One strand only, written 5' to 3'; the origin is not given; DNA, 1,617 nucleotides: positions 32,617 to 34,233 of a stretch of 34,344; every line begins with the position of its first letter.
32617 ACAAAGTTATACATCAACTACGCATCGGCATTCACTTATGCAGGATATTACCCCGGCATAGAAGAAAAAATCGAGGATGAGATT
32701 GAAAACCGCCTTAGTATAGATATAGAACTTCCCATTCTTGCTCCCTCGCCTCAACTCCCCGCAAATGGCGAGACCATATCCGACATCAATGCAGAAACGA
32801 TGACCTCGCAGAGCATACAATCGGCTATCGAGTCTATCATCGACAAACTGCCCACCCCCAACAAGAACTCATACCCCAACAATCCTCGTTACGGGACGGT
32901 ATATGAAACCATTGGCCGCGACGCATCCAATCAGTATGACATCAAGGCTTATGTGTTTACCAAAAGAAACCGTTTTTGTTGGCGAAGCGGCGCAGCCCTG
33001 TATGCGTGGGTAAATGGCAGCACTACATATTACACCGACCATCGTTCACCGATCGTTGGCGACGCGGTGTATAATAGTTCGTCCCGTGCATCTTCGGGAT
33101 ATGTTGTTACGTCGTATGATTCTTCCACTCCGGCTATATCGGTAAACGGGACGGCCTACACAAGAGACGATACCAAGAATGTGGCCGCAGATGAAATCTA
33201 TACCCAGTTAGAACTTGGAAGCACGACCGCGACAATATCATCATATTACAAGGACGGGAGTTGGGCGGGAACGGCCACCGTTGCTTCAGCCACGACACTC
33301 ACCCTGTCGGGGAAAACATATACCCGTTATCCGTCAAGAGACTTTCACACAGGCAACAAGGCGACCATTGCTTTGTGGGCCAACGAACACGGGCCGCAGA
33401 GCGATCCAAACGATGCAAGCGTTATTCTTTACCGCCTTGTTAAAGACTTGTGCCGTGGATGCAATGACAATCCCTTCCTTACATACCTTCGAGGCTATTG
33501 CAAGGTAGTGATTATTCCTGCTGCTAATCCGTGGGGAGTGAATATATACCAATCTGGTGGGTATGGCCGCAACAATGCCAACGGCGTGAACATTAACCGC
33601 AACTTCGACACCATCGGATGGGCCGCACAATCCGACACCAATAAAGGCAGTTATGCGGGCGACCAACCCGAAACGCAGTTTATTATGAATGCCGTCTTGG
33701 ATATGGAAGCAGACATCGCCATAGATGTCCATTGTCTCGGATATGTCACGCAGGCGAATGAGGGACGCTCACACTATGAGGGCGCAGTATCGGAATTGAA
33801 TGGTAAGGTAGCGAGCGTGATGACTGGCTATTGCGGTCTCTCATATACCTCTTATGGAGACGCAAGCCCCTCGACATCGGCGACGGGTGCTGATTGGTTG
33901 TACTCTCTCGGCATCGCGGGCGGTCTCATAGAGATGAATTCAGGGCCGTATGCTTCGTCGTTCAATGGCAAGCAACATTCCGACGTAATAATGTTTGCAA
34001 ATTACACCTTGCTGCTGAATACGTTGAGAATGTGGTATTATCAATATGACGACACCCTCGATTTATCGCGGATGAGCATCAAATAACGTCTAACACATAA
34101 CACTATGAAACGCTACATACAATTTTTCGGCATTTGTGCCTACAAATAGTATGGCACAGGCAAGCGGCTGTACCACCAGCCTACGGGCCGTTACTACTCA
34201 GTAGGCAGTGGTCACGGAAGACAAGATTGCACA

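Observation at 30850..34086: Composite tail fibre ending in an M14 carboxypeptidase-like domain with an altered zinc ligand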

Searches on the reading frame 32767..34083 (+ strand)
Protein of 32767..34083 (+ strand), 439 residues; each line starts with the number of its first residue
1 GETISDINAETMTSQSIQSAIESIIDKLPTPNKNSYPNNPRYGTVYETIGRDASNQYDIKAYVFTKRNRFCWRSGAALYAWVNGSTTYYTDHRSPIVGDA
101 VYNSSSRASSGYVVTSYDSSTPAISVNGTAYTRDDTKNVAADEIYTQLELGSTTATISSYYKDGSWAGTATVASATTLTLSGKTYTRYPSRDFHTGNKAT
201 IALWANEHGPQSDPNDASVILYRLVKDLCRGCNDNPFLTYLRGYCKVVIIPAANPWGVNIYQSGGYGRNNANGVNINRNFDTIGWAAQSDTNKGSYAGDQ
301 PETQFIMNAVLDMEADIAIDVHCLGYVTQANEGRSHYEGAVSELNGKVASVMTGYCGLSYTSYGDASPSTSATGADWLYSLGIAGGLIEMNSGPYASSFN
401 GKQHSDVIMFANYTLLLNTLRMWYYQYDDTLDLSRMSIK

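Call 12: find_homologous_proteins(query=window:32767-34083:+, max_evalue=0.001)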
Query window:32767-34083:+ (439 aa): 9 proteins with E <= 0.001 among 6399 candidates.
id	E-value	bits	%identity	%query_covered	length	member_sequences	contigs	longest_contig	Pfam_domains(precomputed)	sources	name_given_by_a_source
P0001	2.2e-224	763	76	100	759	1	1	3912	PF00246.30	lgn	-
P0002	2.6e-158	545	67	82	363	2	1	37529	PF00246.30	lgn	-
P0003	2.8e-127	443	48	100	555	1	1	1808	PF00246.30,PF10994.14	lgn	-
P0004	3.6e-90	321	53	65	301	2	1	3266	PF00246.30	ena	-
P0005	6.3e-89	317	52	66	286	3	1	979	PF00246.30,PF10994.14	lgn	-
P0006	4.6e-61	225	36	95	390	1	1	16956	PF00246.30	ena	-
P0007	2.7e-54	203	33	95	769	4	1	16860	PF00246.30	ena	-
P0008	1.5e-48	184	40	57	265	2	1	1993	PF00246.30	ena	-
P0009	4.6e-44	169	32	96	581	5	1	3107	PF00246.30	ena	-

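Call 16: find_encoding_contigs(protein=P0002, flank=10000, max_places=3)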
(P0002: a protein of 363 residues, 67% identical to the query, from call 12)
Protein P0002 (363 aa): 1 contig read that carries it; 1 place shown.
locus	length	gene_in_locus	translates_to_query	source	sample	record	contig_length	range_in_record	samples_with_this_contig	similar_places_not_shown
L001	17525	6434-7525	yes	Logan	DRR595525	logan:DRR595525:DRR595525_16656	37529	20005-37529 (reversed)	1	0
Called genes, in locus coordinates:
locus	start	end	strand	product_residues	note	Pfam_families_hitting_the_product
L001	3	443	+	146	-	?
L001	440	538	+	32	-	-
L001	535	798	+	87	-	-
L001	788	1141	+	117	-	-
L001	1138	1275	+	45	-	-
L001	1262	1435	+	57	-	-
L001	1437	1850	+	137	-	-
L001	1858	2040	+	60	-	-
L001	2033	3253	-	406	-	PF17293:Arm-DNA-bind_5 (weak), PF13102:Phage_int_SAM_5, PF00589:Phage_integrase (faint)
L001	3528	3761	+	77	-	-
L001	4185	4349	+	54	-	-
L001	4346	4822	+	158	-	PF05772:NinB (weak)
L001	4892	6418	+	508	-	PF01391:Collagen (weak)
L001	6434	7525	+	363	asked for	PF00246:Peptidase_M14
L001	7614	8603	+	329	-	-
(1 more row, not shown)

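Call 17: find_encoding_contigs(protein=P0007, flank=10000, max_places=3)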
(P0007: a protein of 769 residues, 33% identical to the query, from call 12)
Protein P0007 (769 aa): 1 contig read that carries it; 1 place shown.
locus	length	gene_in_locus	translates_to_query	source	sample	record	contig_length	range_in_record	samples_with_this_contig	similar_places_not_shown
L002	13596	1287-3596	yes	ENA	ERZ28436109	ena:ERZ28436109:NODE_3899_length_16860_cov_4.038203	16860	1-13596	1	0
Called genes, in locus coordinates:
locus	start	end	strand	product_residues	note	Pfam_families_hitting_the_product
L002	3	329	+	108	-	?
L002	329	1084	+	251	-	-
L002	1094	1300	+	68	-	-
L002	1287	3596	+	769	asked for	PF00246:Peptidase_M14 (weak)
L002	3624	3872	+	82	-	-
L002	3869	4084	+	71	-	PF16945:Phage_r1t_holin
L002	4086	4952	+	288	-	PF01520:Amidase_3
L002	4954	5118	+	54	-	-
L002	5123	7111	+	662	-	-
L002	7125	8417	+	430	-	-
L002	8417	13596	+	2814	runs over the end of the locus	?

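Call 31: search_protein_representatives(alignment_id=A1)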
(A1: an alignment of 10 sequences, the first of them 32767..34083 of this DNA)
Query: 10 sequences, 575 profile positions. Proteins with E-value up to 0.001 (for the whole library): 3411; up to 1e-10: 1405; up to 1e-30: 152. The best 150 are listed.
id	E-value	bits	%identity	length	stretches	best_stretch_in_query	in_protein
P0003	4.7e-234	794.8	-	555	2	131-574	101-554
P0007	2.1e-230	782.8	-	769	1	3-563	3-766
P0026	2.0e-224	763.1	-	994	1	3-575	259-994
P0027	2.3e-196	670.4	-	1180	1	3-572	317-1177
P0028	7.8e-196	668.6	-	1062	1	3-574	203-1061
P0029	6.5e-191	652.4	-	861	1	3-575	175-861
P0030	1.1e-186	638.5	-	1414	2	4-574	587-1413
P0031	2.2e-183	627.5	-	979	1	4-573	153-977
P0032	8.3e-183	625.6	-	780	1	86-574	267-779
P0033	1.6e-181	621.4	-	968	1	4-574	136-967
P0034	7.1e-181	619.2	-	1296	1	108-575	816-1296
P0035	9.7e-181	618.8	-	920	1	113-570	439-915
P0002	4.0e-180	616.8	-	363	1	211-575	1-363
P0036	4.6e-176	603.4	-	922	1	85-574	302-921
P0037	6.5e-175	599.6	-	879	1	2-565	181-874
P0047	8.2e-164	562.9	-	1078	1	16-561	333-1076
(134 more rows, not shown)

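Call 35: predict_structure(alignment_id=A1)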
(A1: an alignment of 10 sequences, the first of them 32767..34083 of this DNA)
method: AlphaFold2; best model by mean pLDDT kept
length: 439 residues; sequences in the alignment: 10
mean_pLDDT: 75.2   pTM: 0.80
mean pLDDT of the five models: 75.2, 72.7, 67.9, 61.6, 58.0
residues with pLDDT >= 90: 76; 70-90: 228; 50-70: 83; < 50: 52
segments of 3 or more residues with pLDDT < 50: 263-295, 297-300, 366-374
pLDDT, mean of each block of 10 residues (from residue 1): 64 86 86 75 82 75 89 89 92 76 81 75 84 90 87 87 92 91 89 86 75 77 87 74 90 75 45 35 47 45 70 85 69 72 74 78 53 54 77 61 73 87 75 54
secondary structure, 60 per line:
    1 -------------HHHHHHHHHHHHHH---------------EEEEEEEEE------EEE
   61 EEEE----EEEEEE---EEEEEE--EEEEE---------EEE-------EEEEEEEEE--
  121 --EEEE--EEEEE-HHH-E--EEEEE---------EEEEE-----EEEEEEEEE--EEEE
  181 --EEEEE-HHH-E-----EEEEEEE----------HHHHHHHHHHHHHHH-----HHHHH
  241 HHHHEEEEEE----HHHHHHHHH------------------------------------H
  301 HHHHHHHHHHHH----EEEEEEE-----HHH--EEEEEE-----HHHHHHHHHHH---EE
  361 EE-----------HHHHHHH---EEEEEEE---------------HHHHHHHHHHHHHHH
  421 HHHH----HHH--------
elements in order: H14-27 E43-51 E58-64 E69-74 E78-83 E86-90 E100-102 E110-118 E123-126 E129-133 E142-146 E156-160 E166-174 E177-180 E183-187 E199-205 H216-230 H236-244 E245-250 H255-263 H300-312 E317-323 E334-339 H345-355 E359-362 H374-380 E384-390 H406-424

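Call 38: fold_search(model_id=the predicted structure, library=pdb)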
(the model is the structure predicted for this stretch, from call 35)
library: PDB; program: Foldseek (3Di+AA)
matches with E <= 10: 593; with E <= 0.001: 93
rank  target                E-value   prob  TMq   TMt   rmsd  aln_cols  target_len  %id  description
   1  4b6z_C                3.6e-09  1.00  0.33  0.38  20.0       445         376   14  Crystal structure of metallo-carboxypeptidase from Burkholderia cenocepacia (released 2013-03-27)
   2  4b6z_D                4.3e-09  1.00  0.33  0.37  20.9       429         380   15  Crystal structure of metallo-carboxypeptidase from Burkholderia cenocepacia (released 2013-03-27)
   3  3l2n_A                1.9e-08  1.00  0.31  0.36  21.0       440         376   13  Crystal structure of Putative carboxypeptidase A (YP_562911.1) from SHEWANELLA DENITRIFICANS OS-217 at 2.39 A resoluti (released 2009-12-29)
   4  7aqp                  4.5e-08  1.00  0.35  0.44   6.7       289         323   16  T262S, A251S, L254S, L211Q mutant of carboxypeptidase T from Thermoactinomyces vulgaris (released 2020-12-02)
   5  3v38                  5.3e-08  1.00  0.36  0.46   9.8       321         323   15  Carboxypeptidase T mutant L254N (released 2012-12-19)
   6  4b6z_B                7.5e-08  1.00  0.34  0.38  20.5       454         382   14  Crystal structure of metallo-carboxypeptidase from Burkholderia cenocepacia (released 2013-03-27)
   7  4a37_A                1.1e-07  1.00  0.32  0.36  21.4       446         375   11  Metallo-carboxypeptidase from Pseudomonas Aeruginosa (released 2012-05-09)
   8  6f79                  1.5e-07  1.00  0.35  0.45  10.2       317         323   14  Carboxypeptidase T mutant L211Q with Sulphamoil Arginine (released 2018-08-15)
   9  3k2k                  1.9e-07  1.00  0.30  0.33  20.9       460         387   13  Crystal structure of putative carboxypeptidase (YP_103406.1) from BURKHOLDERIA MALLEI ATCC 23344 at 2.49 A resolution (released 2009-11-03)
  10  4b6z_A                2.0e-07  1.00  0.32  0.36  21.0       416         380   16  Crystal structure of metallo-carboxypeptidase from Burkholderia cenocepacia (released 2013-03-27)
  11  3prt                  2.2e-07  1.00  0.36  0.47   9.8       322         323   15  Mutant of the Carboxypeptidase T (released 2011-11-30)
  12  4a37_B                2.3e-07  1.00  0.32  0.37  21.4       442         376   11  Metallo-carboxypeptidase from Pseudomonas Aeruginosa (released 2012-05-09)
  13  2nsm                  2.5e-07  1.00  0.34  0.38   7.2       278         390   19  Crystal structure of the human carboxypeptidase N (Kininase I) catalytic domain (released 2007-04-24)
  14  8qvo                  2.5e-07  1.00  0.35  0.45   6.8       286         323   17  L211Q, L254N, T262G mutant of carboxypeptidase T from Thermoactinomyces vulgaris (released 2024-01-17)
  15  1zlh_A                3.3e-07  1.00  0.46  0.65   7.6       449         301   13  Crystal structure of the tick carboxypeptidase inhibitor in complex with bovine carboxypeptidase A (released 2005-07-05)
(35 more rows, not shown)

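Call 60: search_protein_families(library=pfam, proteins=[P0007, P0001], max_evalue=0.01)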
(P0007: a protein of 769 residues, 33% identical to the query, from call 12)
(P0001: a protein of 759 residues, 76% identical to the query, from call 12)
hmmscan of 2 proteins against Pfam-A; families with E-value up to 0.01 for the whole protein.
P0007 (769 aa): 2 families
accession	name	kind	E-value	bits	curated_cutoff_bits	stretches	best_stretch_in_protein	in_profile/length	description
PF00246.29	Peptidase_M14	-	9.2e-06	25.9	21.6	1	552-659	66-184/286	Zinc carboxypeptidase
PF01391.23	Collagen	-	0.00066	19.8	27.2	1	19-43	13-37/60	Collagen triple helix repeat (20 copies)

P0001 (759 aa): 1 family
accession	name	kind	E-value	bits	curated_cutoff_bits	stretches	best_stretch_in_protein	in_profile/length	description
PF00246.29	Peptidase_M14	-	7.1e-08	32.8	21.6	1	539-645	65-185/286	Zinc carboxypeptidase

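Call 83: fold_search(model_id=the predicted structure, library=viral)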
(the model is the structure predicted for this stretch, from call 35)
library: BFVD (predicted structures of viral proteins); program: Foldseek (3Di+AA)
matches with E <= 10: 346; with E <= 0.001: 8
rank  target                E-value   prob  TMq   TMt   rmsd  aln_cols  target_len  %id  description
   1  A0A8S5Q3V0            3.4e-10  1.00  0.45  0.27   7.5       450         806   15  Peptidase [Siphoviridae sp. ctVif31]
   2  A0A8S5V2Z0            6.3e-09  1.00  0.40  0.28   5.4       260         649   18  Peptidase [Siphoviridae sp. ct0Bp21]
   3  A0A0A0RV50            2.5e-08  1.00  0.37  0.32  10.7       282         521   19  Carboxypeptidase [Bacillus phage Moonbeam]
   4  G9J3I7                2.4e-06  1.00  0.37  0.26   7.6       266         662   12  Zinc carboxypeptidase [Clostridium phage phi24R]
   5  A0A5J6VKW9            7.1e-06  1.00  0.33  0.46   6.3       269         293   15  Zinc carboxypeptidase [Megaviridae environmental sample]
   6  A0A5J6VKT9            3.1e-05  1.00  0.31  0.28   6.4       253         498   15  Core-2/I-branching enzyme [Megaviridae environmental sample]
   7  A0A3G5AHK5            9.8e-05  0.99  0.31  0.36  16.3       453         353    9  Putative orfan [Satyrvirus sp.]
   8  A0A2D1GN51            1.6e-04  1.00  0.29  0.13  10.4       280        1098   14  (no name in the UniProt tables at hand)
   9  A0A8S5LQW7            1.1e-03  0.99  0.25  0.38   7.0       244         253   13  Cell wall hydrolase autolysin [Podoviridae sp. ctC8s18]
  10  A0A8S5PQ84            1.6e-03  0.98  0.29  0.21  12.1       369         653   10  Peptidase M14 domain-containing protein [Podoviridae sp. ctdKF3]
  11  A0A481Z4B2            2.0e-03  0.95  0.22  0.30   9.6       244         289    7  Uncharacterized protein [Pithovirus LCPAC104]
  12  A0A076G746            2.7e-03  0.99  0.27  0.47   7.2       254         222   10  Poly-gamma-glutamate hydrolase [Bacillus phage Bobb]
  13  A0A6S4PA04            2.7e-03  0.97  0.26  0.43   6.9       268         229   15  N-acetylmuramoyl-L-alanine amidase (AmiC) [uncultured phage_MedDCM-OCT-S45-C18]
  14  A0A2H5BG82            2.7e-03  0.28  0.18  0.12  21.9       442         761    9  (no name in the UniProt tables at hand)
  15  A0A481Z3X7            6.8e-03  0.92  0.23  0.45   7.9       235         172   10  Uncharacterized protein [Pithovirus LCPAC104]
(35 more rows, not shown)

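Call 92: search_protein_families(library=ncbifam, proteins=[window:32767-34083:+], max_evalue=0.01)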
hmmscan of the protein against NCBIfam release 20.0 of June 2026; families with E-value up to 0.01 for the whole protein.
window:32767-34083:+ (439 aa): 1 family
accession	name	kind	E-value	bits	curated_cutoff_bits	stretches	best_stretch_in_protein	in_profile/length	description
NF007897.0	PRK10602.1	equivalog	0.0087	15.1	157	0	250-293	76-114/237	murein tripeptide amidase MpaA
